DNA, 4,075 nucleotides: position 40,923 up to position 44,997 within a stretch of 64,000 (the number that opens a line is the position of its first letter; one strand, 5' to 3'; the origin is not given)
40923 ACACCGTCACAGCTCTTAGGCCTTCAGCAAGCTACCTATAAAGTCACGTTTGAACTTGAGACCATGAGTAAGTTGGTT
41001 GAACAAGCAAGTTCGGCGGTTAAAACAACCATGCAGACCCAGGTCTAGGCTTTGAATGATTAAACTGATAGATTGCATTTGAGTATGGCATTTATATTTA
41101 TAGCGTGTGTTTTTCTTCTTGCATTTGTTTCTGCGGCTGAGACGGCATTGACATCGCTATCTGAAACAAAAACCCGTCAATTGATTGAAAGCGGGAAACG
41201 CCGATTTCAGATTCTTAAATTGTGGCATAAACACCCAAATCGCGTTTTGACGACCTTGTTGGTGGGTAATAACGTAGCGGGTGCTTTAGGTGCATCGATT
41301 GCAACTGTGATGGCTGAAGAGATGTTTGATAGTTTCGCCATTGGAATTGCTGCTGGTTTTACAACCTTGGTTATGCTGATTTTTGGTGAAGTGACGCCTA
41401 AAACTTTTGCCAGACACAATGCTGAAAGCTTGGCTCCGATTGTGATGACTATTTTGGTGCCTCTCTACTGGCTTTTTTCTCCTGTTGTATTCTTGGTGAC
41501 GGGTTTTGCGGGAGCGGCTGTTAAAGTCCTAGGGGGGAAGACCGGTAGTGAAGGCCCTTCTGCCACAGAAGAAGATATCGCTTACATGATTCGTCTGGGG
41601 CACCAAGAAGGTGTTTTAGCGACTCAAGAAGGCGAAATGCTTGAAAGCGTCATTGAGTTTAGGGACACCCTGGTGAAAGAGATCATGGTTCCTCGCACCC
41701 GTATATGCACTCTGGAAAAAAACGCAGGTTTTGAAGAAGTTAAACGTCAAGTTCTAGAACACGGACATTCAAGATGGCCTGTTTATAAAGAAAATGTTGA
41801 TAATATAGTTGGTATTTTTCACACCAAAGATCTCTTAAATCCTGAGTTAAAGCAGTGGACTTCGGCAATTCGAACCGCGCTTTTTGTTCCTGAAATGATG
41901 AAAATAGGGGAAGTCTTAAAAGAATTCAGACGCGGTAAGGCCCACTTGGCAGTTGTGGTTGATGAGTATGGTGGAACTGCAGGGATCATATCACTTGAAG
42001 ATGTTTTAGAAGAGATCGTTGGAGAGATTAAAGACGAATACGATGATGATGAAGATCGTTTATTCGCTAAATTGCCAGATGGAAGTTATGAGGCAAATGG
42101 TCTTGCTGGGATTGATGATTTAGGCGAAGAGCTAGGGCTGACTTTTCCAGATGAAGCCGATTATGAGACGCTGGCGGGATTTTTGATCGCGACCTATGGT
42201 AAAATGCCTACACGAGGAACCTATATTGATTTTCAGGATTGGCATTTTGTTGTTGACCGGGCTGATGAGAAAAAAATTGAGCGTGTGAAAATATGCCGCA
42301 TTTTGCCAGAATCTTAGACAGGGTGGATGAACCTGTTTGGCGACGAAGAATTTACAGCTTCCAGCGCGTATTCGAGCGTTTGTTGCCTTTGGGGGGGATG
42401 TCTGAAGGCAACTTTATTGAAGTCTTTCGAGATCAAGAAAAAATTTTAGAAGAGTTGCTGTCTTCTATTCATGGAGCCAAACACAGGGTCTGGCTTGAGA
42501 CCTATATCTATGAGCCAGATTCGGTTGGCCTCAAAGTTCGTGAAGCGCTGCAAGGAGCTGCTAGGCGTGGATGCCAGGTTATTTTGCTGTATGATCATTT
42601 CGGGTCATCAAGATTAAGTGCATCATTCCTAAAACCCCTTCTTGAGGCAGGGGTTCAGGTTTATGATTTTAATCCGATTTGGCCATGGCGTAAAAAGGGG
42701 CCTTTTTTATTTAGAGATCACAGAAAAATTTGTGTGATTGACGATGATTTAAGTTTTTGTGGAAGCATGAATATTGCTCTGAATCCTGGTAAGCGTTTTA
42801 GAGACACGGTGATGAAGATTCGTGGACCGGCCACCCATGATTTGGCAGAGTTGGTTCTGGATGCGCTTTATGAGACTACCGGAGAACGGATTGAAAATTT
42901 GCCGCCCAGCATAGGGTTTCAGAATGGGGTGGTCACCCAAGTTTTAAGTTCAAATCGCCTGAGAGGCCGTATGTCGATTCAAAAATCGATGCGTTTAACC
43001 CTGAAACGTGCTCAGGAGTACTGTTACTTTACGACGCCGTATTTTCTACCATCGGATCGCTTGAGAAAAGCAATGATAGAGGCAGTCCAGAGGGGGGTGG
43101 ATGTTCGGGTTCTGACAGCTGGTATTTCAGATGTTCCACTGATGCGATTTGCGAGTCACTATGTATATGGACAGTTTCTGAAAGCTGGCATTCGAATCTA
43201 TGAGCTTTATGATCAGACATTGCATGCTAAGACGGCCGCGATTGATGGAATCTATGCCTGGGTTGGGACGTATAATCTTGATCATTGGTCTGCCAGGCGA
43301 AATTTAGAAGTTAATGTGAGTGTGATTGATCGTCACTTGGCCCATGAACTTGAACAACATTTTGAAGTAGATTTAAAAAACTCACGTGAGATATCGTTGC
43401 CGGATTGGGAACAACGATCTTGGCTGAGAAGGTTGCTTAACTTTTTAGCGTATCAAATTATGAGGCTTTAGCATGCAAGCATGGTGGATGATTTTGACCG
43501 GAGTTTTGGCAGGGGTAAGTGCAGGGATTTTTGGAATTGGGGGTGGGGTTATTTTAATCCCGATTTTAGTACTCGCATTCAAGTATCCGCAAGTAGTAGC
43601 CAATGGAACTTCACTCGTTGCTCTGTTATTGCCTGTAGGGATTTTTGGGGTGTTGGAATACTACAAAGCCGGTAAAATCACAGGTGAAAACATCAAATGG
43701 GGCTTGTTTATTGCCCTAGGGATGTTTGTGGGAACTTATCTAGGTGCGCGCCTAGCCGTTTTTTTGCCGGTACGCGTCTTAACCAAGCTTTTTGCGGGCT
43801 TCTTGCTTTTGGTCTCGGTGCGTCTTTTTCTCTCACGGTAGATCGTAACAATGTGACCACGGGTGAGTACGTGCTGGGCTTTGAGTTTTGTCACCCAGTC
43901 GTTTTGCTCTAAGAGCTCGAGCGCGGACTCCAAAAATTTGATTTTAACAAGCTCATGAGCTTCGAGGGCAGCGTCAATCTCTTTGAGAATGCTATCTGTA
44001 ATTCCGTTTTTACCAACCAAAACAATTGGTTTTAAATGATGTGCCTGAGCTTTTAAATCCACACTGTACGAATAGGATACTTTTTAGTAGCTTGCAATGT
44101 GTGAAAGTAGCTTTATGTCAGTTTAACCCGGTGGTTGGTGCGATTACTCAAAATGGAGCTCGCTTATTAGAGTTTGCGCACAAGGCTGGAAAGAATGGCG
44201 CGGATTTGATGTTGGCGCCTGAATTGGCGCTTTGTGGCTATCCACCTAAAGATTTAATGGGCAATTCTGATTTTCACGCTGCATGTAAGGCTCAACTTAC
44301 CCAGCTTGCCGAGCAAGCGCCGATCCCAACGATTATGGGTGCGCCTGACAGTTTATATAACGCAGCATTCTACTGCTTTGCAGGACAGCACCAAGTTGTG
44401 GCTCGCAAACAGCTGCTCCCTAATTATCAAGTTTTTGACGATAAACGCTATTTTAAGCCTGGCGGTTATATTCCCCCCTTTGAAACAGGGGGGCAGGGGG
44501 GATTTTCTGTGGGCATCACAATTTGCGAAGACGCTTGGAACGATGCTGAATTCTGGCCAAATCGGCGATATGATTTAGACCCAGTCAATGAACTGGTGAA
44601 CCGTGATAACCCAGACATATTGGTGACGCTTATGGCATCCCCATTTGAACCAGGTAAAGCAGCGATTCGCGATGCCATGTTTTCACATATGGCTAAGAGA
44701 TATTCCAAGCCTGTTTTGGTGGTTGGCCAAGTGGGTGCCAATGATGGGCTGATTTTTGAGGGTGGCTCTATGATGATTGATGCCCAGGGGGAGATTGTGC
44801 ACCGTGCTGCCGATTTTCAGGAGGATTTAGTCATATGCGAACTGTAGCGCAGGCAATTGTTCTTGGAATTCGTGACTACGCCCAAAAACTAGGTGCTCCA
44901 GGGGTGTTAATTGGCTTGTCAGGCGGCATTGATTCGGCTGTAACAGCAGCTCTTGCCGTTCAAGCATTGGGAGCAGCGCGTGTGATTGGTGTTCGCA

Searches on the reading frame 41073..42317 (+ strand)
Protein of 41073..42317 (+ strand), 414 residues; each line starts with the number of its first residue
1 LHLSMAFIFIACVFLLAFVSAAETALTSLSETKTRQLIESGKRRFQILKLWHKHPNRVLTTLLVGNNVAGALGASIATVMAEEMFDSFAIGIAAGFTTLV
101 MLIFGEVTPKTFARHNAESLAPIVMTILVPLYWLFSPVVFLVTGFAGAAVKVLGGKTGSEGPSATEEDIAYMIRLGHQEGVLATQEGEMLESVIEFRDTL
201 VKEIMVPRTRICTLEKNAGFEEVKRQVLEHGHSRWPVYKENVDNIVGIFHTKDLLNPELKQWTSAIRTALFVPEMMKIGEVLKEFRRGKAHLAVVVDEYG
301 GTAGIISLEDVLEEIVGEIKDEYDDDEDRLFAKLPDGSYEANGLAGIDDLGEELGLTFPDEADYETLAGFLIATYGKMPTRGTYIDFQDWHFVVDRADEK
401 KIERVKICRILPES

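Call 51: search_protein_families(library=pfam, proteins=[window:41073-42317:+], max_evalue=0.00001)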
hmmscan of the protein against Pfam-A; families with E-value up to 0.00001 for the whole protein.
window:41073-42317:+ (414 aa): 3 families
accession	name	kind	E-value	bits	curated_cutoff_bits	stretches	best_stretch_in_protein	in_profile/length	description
PF01595.25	CNNM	-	2.2e-47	161.5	28.4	1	7-186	1-181/181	Cyclin M transmembrane N-terminal domain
PF03471.22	CorC_HlyC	-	2.1e-20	72.9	27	1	333-407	2-77/81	Transporter associated domain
PF00571.33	CBS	-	2.6e-15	56.9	24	1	270-316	10-56/57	CBS domain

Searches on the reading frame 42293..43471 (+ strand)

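Call 51: search_protein_families(library=pfam, proteins=[window:42293-43471:+], max_evalue=0.00001)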
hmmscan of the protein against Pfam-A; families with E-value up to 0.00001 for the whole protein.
window:42293-43471:+ (392 aa): 2 families
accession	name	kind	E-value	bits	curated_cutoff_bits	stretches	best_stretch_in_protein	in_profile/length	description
PF13091.12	PLDc_2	-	5.8e-43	146.3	27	2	236-359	4-130/132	PLD-like domain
PF00614.28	PLDc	-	1.5e-06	28.4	21.9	0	140-161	3-24/28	Phospholipase D Active site motif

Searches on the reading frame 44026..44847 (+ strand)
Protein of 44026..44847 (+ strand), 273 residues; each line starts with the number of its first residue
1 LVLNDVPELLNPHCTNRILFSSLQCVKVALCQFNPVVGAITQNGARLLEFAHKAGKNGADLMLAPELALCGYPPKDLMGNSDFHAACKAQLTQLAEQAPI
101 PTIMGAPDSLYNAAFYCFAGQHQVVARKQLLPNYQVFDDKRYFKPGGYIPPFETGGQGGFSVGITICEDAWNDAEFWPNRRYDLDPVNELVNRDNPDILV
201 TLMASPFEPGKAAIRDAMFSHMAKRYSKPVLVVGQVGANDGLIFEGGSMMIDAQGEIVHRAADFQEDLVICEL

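Call 63: search_protein_families(library=pfam, proteins=[window:44026-44847:+], max_evalue=0.00001)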
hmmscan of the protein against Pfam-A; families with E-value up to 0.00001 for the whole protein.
window:44026-44847:+ (273 aa): 1 family
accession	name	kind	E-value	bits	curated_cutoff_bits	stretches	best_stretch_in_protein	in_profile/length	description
PF00795.27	CN_hydrolase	-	4.1e-23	82.5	23.2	1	27-272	1-245/256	Carbon-nitrogen hydrolase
